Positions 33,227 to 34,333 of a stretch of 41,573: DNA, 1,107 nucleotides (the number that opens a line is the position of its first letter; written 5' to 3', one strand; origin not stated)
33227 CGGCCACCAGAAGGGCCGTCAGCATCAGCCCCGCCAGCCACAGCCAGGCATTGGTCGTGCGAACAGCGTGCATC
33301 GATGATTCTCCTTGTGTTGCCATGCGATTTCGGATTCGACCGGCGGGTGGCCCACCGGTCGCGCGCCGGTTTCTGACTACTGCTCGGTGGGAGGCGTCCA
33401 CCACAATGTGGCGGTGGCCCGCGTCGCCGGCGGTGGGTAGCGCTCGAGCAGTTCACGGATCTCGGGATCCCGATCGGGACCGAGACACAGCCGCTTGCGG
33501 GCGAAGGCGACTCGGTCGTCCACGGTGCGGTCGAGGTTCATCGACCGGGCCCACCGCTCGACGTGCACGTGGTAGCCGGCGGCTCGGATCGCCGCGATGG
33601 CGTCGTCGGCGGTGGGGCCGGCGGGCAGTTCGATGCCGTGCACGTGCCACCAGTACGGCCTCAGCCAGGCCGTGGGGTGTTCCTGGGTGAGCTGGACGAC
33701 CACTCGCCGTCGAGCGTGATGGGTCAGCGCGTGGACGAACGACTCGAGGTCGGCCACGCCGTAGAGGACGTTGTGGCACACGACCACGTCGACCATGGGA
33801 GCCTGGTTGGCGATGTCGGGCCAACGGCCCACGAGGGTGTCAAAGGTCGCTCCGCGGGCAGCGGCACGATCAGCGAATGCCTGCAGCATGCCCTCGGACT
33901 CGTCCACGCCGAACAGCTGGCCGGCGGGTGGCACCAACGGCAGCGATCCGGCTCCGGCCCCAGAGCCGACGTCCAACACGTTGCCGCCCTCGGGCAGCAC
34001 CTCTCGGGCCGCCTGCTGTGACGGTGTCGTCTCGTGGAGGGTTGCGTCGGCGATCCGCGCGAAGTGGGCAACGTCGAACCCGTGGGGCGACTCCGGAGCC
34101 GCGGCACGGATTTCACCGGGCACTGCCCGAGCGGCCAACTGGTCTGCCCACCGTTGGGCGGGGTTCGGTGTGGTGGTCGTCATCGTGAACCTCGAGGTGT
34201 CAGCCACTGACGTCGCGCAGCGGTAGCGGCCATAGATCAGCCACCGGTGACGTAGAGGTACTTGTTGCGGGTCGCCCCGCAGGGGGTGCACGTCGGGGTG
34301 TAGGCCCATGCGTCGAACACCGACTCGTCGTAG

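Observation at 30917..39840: Atypical ABC importer operon: two tethered paralogous SBPs, an embedded SAM methyltransferase and an FmdE-like zinc-ribbon protein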

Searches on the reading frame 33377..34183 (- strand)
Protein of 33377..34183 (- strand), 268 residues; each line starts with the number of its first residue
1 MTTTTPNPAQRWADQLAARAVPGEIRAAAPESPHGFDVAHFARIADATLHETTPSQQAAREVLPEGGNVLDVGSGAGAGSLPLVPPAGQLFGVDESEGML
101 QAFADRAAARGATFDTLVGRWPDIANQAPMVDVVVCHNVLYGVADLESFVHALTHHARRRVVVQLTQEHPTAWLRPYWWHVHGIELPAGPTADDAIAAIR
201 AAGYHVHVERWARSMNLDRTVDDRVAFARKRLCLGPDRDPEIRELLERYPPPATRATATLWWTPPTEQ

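Call 3: search_protein_families(library=pfam, proteins=[window:33377-34183:-], max_evalue=0.01)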
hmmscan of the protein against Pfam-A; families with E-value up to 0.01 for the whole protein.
window:33377-34183:- (268 aa): 5 families
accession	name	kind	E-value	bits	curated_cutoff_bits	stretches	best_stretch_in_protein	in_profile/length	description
PF13649.12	Methyltransf_25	-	1.3e-09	39.1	27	1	69-154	1-90/97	Methyltransferase domain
PF08242.18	Methyltransf_12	-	6.3e-09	36.9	30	1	70-158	1-93/98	Methyltransferase domain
PF08241.18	Methyltransf_11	-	2.1e-08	35.1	21.2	1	70-153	1-83/95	Methyltransferase domain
PF13847.12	Methyltransf_31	-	1.8e-06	28.1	27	1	66-151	4-95/145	Methyltransferase domain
PF13489.12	Methyltransf_23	-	0.001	19.2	27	1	61-159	18-110/164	Methyltransferase domain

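Call 9: search_protein_families(library=ncbifam, proteins=[window:33377-34183:-], max_evalue=0.001)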
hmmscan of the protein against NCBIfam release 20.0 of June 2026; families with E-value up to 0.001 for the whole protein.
window:33377-34183:- (268 aa): 7 families
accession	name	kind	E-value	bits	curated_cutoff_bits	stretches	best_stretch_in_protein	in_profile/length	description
TIGR01983.1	UbiG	equivalog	1.9e-07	30.6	102.95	1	64-159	48-145/228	bifunctional 2-polyprenyl-6-hydroxyphenol methylase/3-demethylubiquinol 3-O-methyltransferase UbiG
NF043040.1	corrin_prot_MT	hypoth_equivalog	2.6e-06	27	180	1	56-112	32-88/216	corrinoid protein-associated methyltransferase CpaM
NF041820.1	daptide_MTase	equivalog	7.4e-06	25.6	175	1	40-112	14-83/243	daptide-type RiPP biosynthesis methyltransferase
TIGR02021.1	BchM-ChlM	equivalog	4.3e-05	23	158.9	1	63-166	52-156/218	magnesium protoporphyrin IX methyltransferase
NF008823.0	PRK11873.1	subfamily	4.7e-05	23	263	1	62-145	74-161/272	arsenite methyltransferase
NF045667.1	MTase_DVU1556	equivalog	0.00045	19.7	155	1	63-150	20-104/213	DVU_1556 family methyltransferase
NF041255.1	mycofact_MftM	equivalog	0.00067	19.1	200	1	54-167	129-243/289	mycofactocin oligosaccharide methyltransferase MftM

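Call 13: search_solved_structures(query=window:33377-34183:-, max_evalue=0.1)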
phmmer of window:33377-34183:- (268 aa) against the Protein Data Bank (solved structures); distinct sequences matched with E-value up to 0.1: 12.
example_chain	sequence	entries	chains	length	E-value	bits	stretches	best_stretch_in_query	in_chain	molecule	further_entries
9khp_A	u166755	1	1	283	0.0014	21.5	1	30-126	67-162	Class I SAM-dependent methyltransferase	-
9klx_A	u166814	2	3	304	0.0016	21.4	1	30-126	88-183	Class I SAM-dependent methyltransferase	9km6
4qdj_A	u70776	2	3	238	0.0093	18.9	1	66-164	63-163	Magnesium-protoporphyrin O-methyltransferase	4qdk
2gs9_A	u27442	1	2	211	0.03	17.2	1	55-149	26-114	Hypothetical protein TT1324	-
6f5z_A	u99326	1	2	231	0.034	17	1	51-154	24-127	24-sterol C-methyltransferase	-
3gu3_A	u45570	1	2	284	0.067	16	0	68-160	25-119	Methyltransferase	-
2zul_A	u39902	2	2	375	0.076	15.9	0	65-100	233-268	Probable ribosomal RNA small subunit methyltransferase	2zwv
3dmf_A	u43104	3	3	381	0.081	15.8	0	65-101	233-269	Probable ribosomal RNA small subunit methyltransferase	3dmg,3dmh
8joz_A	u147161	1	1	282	0.082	15.8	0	60-156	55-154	tRNA 5-carboxymethoxyuridine methyltransferase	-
2gh1_A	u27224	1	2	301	0.082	15.8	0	68-160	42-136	Methyltransferase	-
4htf_A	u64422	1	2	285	0.085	15.7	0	60-156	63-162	S-adenosylmethionine-dependent methyltransferase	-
5wp5_A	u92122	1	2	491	0.097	15.5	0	51-109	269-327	Phosphomethylethanolamine N-methyltransferase 2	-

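Call 50: find_homologous_proteins(query=window:33377-34183:-, max_evalue=0.00001)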
Query window:33377-34183:- (268 aa): 354 proteins with E <= 0.00001 among 8000 candidates; the best 120 are listed.
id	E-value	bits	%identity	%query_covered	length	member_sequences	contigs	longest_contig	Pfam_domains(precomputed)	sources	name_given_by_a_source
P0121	3.0e-153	527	86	100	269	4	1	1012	PF13847.13,PF13649.13,PF08241.19,PF08242.19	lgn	-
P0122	2.1e-149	515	84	100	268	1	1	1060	PF13847.13,PF13649.13,PF08241.19,PF08242.19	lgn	-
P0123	4.3e-129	448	74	98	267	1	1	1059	PF13847.13,PF13489.13,PF13649.13,PF08241.19,PF08242.19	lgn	-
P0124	1.6e-124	433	72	99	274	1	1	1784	PF13847.13,PF13489.13,PF13649.13,PF08241.19,PF08242.19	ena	-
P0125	7.5e-118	411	70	99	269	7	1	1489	PF13847.13,PF13489.13,PF13649.13,PF08241.19,PF08242.19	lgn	-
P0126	8.0e-114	398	69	97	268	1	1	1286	PF13847.13,PF13489.13,PF13649.13,PF08241.19,PF08242.19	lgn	-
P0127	1.5e-112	394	67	98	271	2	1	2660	PF13847.13,PF13489.13,PF13649.13,PF08241.19,PF08242.19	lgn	-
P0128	3.0e-104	367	64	99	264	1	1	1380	PF13847.13,PF13489.13,PF13649.13,PF08241.19,PF08242.19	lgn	-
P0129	2.3e-102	360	64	96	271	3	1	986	PF13649.13,PF08241.19,PF08242.19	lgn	-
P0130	5.9e-101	356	61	96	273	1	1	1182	PF13847.13,PF13489.13,PF13649.13,PF08241.19,PF08242.19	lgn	-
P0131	1.9e-100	354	59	99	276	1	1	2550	PF13847.13,PF13649.13,PF08241.19,PF08242.19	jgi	jgi:SAM-dependent methyltransferase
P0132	7.3e-100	352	61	99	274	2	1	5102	PF13847.13,PF13649.13,PF08241.19,PF08242.19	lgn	-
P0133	2.2e-99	351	63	95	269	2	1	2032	PF13847.13,PF13489.13,PF13649.13,PF08241.19,PF08242.19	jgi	jgi:SAM-dependent methyltransferase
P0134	3.4e-99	350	62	95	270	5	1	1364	PF13847.13,PF13489.13,PF13649.13,PF08241.19,PF08242.19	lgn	-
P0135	1.6e-98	348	60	100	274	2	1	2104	PF13847.13,PF13489.13,PF13649.13,PF08241.19,PF08242.19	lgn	-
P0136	2.1e-98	347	60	97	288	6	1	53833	PF13847.13,PF13489.13,PF13649.13,PF08241.19,PF08242.19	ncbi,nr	ncbi:MAG: class I SAM-dependent methyltransferase [Actinobacteria bacterium]|nr:class I SAM-dependen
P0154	5.7e-86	307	58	95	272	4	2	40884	PF13847.13,PF13649.13,PF08241.19,PF08242.19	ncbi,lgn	ncbi:MAG: class I SAM-dependent methyltransferase [Egibacteraceae bacterium]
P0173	6.9e-78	280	52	95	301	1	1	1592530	PF13847.13,PF13489.13,PF13649.13,PF08241.19,PF08242.19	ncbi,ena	-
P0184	1.5e-71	259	51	98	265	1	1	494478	PF13847.13,PF13489.13,PF13649.13,PF08241.19,PF08242.19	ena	-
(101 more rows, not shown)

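Call 51: find_encoding_contigs(protein=P0136, flank=7000, max_places=1)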
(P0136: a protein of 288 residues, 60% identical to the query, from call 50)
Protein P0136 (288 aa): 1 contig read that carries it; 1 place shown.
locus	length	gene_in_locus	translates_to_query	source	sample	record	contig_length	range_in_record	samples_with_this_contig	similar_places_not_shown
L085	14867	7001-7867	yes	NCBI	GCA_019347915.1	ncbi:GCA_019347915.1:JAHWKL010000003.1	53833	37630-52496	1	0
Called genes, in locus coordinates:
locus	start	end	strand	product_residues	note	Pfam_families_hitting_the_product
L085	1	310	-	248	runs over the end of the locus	PF01209:Ubie_methyltran (weak), PF13489:Methyltransf_23, PF13649:Methyltransf_25, PF13847:Methyltransf_31 (weak), PF08241:Methyltransf_11, PF08242:Methyltransf_12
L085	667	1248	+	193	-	PF00583:Acetyltransf_1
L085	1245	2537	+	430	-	PF00202:Aminotran_3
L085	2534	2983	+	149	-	PF06339:Ectoine_synth, PF07883:Cupin_2 (weak)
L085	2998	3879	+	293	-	PF05721:PhyH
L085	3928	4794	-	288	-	PF09990:DUF2231, PF00355:Rieske, PF13806:Rieske_2, PF22543:Rieske_4 (weak)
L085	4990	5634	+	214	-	PF01569:PAP2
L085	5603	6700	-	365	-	-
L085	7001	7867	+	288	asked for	PF13489:Methyltransf_23 (weak), PF08241:Methyltransf_11, PF08242:Methyltransf_12, PF13649:Methyltransf_25, PF13847:Methyltransf_31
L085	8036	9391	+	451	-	PF00188:CAP (weak), PF00041:fn3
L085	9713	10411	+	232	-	-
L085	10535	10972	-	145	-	PF01475:FUR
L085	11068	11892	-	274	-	PF00950:ABC-3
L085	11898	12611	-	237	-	PF00005:ABC_tran, PF13304:AAA_21 (weak)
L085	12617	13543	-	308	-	PF01297:ZnuA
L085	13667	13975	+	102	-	PF01022:HTH_5, PF12840:HTH_20 (weak)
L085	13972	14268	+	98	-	-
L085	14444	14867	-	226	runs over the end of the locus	PF01934:HepT-like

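Call 52: find_encoding_contigs(protein=P0154, flank=7000, max_places=1)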
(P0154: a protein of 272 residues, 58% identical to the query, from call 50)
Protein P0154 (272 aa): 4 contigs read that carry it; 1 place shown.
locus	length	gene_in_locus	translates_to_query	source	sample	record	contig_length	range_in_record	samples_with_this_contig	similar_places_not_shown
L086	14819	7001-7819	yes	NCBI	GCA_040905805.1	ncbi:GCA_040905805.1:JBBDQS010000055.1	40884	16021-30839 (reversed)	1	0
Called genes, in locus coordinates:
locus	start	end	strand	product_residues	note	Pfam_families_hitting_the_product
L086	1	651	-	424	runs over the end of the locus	PF08245:Mur_ligase_M, PF02875:Mur_ligase_C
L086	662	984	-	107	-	PF01225:Mur_ligase (weak)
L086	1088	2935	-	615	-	PF03717:PBP_dimer, PF00905:Transpeptidase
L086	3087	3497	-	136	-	PF04977:DivIC (weak)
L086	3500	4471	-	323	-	PF01795:Methyltransf_5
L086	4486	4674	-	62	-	-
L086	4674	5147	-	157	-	PF02381:MraZ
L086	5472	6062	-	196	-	PF01844:HNH, PF14279:HNH_5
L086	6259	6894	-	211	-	PF00440:TetR_N, PF21313:EthR_C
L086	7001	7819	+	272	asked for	PF13847:Methyltransf_31 (weak), PF08241:Methyltransf_11, PF08242:Methyltransf_12, PF13649:Methyltransf_25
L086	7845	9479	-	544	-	PF00496:SBP_bac_5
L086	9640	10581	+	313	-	PF00493:MCM (weak), PF20030:bpMoxR, PF00004:AAA (weak), PF07726:AAA_3, PF07728:AAA_5, PF17863:AAA_lid_2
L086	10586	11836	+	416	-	PF01882:DUF58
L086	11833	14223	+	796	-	PF11992:TgpA_N, PF01841:Transglut_core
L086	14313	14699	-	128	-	PF11239:DUF3040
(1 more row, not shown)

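Call 53: find_encoding_contigs(protein=P0173, flank=7000, max_places=1)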
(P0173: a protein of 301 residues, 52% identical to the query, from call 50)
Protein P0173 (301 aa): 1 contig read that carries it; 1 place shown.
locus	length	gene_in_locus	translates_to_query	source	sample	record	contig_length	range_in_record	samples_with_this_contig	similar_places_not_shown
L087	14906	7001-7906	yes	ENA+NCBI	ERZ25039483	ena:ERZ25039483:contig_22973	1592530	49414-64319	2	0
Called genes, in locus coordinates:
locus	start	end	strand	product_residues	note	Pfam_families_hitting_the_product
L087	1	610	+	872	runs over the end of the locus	PF00270:DEAD, PF00271:Helicase_C, PF04408:WHD_HA2 (weak), PF24473:CON_HrpB, PF08482:HrpB_C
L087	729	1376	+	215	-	PF13532:2OG-FeII_Oxy_2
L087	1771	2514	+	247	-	PF10988:DUF2807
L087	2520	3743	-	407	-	PF12228:DUF3604 (weak)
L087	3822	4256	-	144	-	-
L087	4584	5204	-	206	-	-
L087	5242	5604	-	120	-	-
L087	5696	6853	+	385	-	PF01663:Phosphodiest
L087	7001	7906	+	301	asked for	PF13489:Methyltransf_23 (weak), PF08241:Methyltransf_11, PF08242:Methyltransf_12 (weak), PF13649:Methyltransf_25 (weak), PF13847:Methyltransf_31 (weak)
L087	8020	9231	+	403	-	PF02771:Acyl-CoA_dh_N, PF02770:Acyl-CoA_dh_M, PF00441:Acyl-CoA_dh_1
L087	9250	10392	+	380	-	PF02771:Acyl-CoA_dh_N, PF02770:Acyl-CoA_dh_M, PF00441:Acyl-CoA_dh_1, PF08028:Acyl-CoA_dh_2 (weak)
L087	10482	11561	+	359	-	PF00211:Guanylate_cyc (weak)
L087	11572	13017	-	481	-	PF00282:Pyridoxal_deC, PF00266:Aminotran_5, PF01041:DegT_DnrJ_EryC1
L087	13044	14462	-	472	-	PF07690:MFS_1, PF13347:MFS_2, PF07690:MFS_1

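Call 54: find_encoding_contigs(protein=P0184, flank=7000, max_places=1)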
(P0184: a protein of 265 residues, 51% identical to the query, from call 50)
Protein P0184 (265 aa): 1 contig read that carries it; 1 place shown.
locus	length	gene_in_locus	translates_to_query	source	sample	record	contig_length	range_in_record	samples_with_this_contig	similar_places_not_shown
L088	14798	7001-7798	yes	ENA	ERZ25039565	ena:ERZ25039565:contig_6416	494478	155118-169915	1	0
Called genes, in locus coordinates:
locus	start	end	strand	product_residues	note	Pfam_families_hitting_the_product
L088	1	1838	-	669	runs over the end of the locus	PF00232:Glyco_hydro_1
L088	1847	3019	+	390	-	PF21036:EryCIII-like_N (weak), PF00201:UDPGT, PF06722:EryCIII-like_C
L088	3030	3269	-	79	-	-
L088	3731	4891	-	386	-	PF06772:LtrA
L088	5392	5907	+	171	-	PF14512:TM1586_NiRdase (faint), PF00881:Nitroreductase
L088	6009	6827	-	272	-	-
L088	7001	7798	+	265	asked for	PF13489:Methyltransf_23 (weak), PF08241:Methyltransf_11, PF08242:Methyltransf_12, PF13649:Methyltransf_25, PF13847:Methyltransf_31 (weak)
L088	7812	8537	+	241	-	PF02586:SRAP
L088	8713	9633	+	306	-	PF09852:DUF2079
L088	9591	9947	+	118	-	PF09852:DUF2079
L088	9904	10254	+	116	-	-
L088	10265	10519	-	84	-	-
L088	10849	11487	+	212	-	PF01066:CDP-OH_P_transf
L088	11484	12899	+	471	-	PF00483:NTP_transferase, PF12804:NTP_transf_3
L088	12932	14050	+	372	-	PF02879:PGM_PMM_II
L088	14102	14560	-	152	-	PF03976:PPK2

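Call 66: predict_structure(alignment_id=A6)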
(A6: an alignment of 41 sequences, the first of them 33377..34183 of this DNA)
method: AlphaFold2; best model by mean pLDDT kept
length: 268 residues; sequences in the alignment: 41
mean_pLDDT: 95.4   pTM: 0.92
mean pLDDT of the five models: 95.4, 95.3, 95.1, 94.1, 93.6
residues with pLDDT >= 90: 248; 70-90: 14; 50-70: 5; < 50: 1
segments of 3 or more residues with pLDDT < 50: none
pLDDT, mean of each block of 10 residues (from residue 1): 82 97 97 91 93 97 98 96 98 98 98 98 98 98 97 98 97 97 96 98 98 83 94 98 98 96 86
secondary structure, 60 per line:
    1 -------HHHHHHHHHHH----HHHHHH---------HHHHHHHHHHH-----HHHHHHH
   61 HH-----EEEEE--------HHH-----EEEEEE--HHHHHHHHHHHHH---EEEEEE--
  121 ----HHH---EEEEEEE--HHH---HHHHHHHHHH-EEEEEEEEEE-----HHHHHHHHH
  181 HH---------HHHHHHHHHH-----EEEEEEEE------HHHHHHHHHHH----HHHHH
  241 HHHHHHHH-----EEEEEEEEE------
elements in order: H8-18 H23-28 H38-48 H54-62 E68-72 E89-94 H97-109 E113-118 E131-137 H146-155 E157-166 H172-182 H192-201 E207-214 H221-231 H236-248 E254-262

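Call 68: fold_search(model_id=the predicted structure, library=pdb)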
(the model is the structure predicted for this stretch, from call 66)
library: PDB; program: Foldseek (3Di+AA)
matches with E <= 10: 1904; with E <= 0.001: 1248
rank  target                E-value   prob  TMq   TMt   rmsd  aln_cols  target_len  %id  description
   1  2yqz_A                1.7e-11  1.00  0.57  0.58   5.4       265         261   18  Crystal Structure of Hypothetical Methyltransferase TTHA0223 from Thermus thermophilus HB8 complexed with S-adenosylme (released 2007-10-02)
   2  2yr0_A                2.1e-10  1.00  0.53  0.57   7.0       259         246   16  Crystal Structure of Hypothetical Methyltransferase TTHA0223 from Thermus thermophilus HB8 (released 2007-10-02)
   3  9sm0                  1.4e-09  1.00  0.48  0.47  10.7       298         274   16  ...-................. from Burkholderia territorii in complex with SAH (released 2025-12-31)
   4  8x8j_B                1.6e-09  1.00  0.52  0.58   7.7       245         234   12  The structure of AbBioc in complex with inhibitor sinefungin (released 2024-11-13)
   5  1xxl_A                2.9e-09  1.00  0.52  0.59   6.1       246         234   15  The crystal structure of YcgJ protein from Bacillus subitilis at 2.1 A resolution (released 2004-11-23)
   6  5jgl_B                3.1e-09  1.00  0.50  0.50   7.7       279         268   15  Crystal structure of GtmA in complex with S-Adenosylmethionine (released 2017-03-01)
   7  1vl5_A                3.5e-09  1.00  0.50  0.56   7.4       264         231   14  CRYSTAL STRUCTURE OF A PUTATIVE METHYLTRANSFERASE (BH2331) FROM BACILLUS HALODURANS C-125 AT 1.95 A RESOLUTION (released 2004-08-17)
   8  4htf_B                3.7e-09  1.00  0.53  0.56   8.1       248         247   17  Crystal structure of S-adenosylmethionine-dependent methyltransferase from Escherichia coli in complex with S-adenosyl (released 2012-11-21)
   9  8x8j_A                4.7e-09  1.00  0.53  0.59   7.7       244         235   12  The structure of AbBioc in complex with inhibitor sinefungin (released 2024-11-13)
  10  9e72_B                6.3e-09  1.00  0.54  0.56   6.0       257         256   13  HvrF methyltransferase with SAH and pantaphos (released 2026-03-18)
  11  9e72_A                7.6e-09  1.00  0.55  0.59   5.7       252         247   13  HvrF methyltransferase with SAH and pantaphos (released 2026-03-18)
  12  8raq_A                7.6e-09  1.00  0.52  0.51  10.9       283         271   18  Crystal structure of Mycobacterium tuberculosis MmaA1 with S-adenosyl methionine (SAM) (released 2024-12-11)
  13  2p35_A                8.0e-09  1.00  0.52  0.56   6.5       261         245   17  Crystal structure of trans-aconitate methyltransferase from Agrobacterium tumefaciens (released 2007-04-10)
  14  8x8i_A                8.5e-09  1.00  0.53  0.58   7.8       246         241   11  The structure of AbBioc in complex with SAM cofactor (released 2024-11-13)
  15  2fk8                  8.5e-09  1.00  0.48  0.46   9.6       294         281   15  Crystal structure of Hma (MmaA4) from Mycobacterium tuberculosis complexed with S-adenosylmethionine (released 2006-01-17)
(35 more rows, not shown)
